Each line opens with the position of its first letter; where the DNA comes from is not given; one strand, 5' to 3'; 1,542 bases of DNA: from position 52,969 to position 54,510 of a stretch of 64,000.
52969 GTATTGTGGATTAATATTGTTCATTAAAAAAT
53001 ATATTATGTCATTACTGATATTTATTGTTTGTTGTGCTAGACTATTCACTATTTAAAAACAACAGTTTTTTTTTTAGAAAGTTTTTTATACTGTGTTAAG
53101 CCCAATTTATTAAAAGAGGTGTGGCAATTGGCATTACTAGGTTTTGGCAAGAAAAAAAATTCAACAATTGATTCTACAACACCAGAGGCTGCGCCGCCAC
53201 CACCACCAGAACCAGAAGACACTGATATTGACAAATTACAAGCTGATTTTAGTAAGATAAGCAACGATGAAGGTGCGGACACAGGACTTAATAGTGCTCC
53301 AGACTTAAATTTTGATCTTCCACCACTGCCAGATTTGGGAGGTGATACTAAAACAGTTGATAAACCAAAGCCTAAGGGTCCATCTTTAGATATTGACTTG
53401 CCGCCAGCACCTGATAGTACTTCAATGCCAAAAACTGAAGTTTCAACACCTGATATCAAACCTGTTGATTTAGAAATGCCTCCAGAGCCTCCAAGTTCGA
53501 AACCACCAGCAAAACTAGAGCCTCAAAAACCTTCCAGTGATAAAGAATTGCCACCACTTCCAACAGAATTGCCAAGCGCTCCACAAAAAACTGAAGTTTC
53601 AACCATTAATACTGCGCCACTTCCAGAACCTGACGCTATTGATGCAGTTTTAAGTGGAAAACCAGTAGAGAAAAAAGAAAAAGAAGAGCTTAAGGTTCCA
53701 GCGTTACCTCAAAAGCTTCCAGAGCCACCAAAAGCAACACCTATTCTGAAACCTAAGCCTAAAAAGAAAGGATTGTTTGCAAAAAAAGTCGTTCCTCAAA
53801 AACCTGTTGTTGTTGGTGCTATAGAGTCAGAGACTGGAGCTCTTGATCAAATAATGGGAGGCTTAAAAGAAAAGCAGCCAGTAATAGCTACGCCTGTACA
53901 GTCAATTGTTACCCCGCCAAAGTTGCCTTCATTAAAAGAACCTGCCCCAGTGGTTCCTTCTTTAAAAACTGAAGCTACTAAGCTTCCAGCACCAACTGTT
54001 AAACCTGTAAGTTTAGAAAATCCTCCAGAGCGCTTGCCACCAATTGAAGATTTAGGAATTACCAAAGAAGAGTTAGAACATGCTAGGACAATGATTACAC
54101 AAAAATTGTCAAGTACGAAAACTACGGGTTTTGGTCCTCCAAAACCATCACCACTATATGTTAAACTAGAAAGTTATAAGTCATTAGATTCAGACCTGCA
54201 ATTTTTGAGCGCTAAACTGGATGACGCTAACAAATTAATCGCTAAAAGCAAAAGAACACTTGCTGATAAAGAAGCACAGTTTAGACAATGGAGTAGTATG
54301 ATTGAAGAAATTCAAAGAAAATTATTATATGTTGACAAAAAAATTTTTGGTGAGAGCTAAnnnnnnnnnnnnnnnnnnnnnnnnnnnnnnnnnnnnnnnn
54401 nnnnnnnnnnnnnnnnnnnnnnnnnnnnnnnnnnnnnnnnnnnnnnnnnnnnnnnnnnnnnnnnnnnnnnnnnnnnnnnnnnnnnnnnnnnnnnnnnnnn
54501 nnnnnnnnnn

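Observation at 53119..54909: Three tandem paralogous coiled-coil proteins, the first fused to a ~300-aa Pro/Glu/Lys-rich disordered arm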

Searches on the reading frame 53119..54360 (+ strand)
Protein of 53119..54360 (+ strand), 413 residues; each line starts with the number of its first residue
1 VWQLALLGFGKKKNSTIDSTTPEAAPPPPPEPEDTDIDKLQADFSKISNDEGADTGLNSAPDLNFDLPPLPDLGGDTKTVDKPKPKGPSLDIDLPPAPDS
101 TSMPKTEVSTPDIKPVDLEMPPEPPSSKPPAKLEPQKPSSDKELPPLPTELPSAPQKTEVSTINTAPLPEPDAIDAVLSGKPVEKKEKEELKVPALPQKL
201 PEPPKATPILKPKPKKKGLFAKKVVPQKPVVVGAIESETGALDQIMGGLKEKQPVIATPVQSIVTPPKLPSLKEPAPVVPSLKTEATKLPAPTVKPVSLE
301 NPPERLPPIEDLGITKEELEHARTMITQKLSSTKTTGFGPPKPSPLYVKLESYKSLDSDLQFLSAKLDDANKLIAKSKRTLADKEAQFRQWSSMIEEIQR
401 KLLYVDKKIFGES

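Call 3: search_protein_families(library=pfam, proteins=[window:53119-54360:+], max_evalue=10)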
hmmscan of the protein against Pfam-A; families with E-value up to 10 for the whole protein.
window:53119-54360:+ (413 aa): 2 families
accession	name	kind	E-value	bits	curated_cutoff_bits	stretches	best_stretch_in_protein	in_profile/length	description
PF06428.16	Sec2p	-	0.11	13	28.5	1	353-402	16-66/92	GDP/GTP exchange factor Sec2p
PF10241.14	KxDL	-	0.77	10.5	27.2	1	371-409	33-71/86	Uncharacterized conserved protein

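Call 4: search_protein_families(library=ncbifam, proteins=[window:53119-54360:+], max_evalue=10)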
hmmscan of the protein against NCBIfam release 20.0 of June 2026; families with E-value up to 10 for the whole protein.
window:53119-54360:+ (413 aa): 0 families

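Call 9: find_homologous_proteins(query=window:53119-54360:+, max_evalue=0.01)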
Query window:53119-54360:+ (413 aa): 1 proteins with E <= 0.01 among 8000 candidates.
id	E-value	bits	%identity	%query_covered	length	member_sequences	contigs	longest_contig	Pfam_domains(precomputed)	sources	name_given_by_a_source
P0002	1.9e-250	849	100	99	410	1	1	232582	-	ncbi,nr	ncbi:hypothetical protein GOV04_05580 [Candidatus Woesearchaeota archaeon]|nr:hypothetical protein [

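Call 18: predict_structure(protein=window:53128-54357:+)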
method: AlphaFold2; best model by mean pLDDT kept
length: 410 residues; sequences in the alignment: 1
mean_pLDDT: 55.1   pTM: 0.22
mean pLDDT of the five models: 55.1, 53.9, 50.8, 49.6, 47.6
residues with pLDDT >= 90: 42; 70-90: 22; 50-70: 151; < 50: 195
segments of 3 or more residues with pLDDT < 50: 1-23, 54-58, 72-78, 85-90, 99-110, 132-137, 145-166, 177-181, 203-205, 224-234, 245-247, 249-295, 333-348
pLDDT, mean of each block of 10 residues (from residue 1): 41 41 52 54 51 49 55 48 48 51 45 59 53 49 50 44 47 50 51 53 51 56 44 47 49 41 41 41 38 49 56 73 62 46 47 71 92 92 95 96 83
secondary structure, 60 per line:
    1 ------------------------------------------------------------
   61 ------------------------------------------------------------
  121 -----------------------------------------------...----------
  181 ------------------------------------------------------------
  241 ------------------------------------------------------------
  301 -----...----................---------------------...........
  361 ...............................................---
elements in order: H313-328 H350-407

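Call 74: search_protein_families(library=padloc, proteins=[window:53128-54357:+], max_evalue=0.1)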
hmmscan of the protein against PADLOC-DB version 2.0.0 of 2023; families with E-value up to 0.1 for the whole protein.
window:53128-54357:+ (410 aa): 0 families
